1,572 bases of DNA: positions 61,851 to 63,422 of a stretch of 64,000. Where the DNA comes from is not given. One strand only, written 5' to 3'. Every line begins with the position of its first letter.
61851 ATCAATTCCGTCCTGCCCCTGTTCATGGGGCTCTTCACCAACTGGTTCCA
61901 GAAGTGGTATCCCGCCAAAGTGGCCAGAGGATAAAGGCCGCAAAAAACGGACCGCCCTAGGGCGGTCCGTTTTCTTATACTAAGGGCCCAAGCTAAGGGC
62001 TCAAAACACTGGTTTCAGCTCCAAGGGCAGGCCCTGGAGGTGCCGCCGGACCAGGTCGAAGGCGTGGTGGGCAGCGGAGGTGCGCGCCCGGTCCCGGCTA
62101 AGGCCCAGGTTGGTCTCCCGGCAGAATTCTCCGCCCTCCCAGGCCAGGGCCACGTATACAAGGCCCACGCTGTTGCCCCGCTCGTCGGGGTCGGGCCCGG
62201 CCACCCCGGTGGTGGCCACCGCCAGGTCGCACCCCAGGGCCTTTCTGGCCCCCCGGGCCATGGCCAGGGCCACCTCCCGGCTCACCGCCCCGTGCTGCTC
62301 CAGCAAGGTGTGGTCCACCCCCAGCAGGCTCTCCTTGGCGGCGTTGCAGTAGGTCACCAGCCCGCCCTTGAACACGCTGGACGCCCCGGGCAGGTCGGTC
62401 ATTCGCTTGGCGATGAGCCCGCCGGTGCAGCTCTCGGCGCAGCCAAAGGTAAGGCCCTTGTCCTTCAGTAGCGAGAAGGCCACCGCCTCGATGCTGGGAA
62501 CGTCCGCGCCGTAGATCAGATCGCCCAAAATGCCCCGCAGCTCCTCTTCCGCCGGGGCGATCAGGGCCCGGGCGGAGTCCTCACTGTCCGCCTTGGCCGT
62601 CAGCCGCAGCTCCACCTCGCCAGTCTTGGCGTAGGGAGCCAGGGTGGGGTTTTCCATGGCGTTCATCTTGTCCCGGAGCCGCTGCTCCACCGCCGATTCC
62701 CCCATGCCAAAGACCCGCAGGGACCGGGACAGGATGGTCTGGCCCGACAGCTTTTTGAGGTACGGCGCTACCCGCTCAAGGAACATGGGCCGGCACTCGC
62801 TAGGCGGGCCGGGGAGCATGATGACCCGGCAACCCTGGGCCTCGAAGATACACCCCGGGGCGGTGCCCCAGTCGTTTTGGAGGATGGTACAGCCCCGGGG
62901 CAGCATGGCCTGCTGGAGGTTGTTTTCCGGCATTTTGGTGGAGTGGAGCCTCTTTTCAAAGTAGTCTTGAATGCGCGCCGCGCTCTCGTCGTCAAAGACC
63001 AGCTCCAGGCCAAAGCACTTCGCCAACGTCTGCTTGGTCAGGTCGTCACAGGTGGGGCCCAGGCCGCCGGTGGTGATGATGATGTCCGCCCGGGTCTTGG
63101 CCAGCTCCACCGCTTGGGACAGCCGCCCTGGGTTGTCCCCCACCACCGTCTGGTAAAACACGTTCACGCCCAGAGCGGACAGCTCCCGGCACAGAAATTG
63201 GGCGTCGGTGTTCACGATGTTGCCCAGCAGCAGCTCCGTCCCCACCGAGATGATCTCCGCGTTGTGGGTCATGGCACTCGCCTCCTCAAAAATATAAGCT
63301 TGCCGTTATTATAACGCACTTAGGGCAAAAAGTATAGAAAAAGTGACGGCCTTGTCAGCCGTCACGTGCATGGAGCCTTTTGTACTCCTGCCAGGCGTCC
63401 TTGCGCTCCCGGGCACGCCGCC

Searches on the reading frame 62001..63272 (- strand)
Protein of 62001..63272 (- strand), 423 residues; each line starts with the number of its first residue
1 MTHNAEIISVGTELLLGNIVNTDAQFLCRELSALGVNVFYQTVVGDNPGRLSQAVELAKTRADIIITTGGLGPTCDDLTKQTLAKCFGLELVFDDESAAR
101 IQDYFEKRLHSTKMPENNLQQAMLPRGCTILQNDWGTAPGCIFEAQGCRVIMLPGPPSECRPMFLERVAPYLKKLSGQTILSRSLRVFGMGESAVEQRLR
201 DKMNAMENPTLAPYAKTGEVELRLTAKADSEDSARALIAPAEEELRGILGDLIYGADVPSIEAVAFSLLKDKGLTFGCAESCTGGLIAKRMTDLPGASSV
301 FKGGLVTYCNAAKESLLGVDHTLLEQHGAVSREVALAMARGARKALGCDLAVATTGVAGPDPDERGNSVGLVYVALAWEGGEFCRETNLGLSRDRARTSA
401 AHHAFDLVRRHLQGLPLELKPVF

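Call 94: search_protein_families(library=pfam, proteins=[window:62001-63272:-], max_evalue=0.00001)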
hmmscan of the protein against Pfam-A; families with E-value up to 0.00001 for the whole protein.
window:62001-63272:- (423 aa): 3 families
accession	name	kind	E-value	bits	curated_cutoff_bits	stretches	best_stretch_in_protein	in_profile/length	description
PF02464.23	CinA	-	7.4e-53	178.8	23.5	1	261-411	4-154/155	Competence-damaged protein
PF00994.29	MoCF_biosynth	-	4.4e-37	127.4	26.6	1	6-174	1-144/144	Probable molybdopterin binding domain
PF18146.6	CinA_KH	-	3.2e-27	94.9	27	1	182-255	1-73/73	Damage-inducible protein CinA KH domain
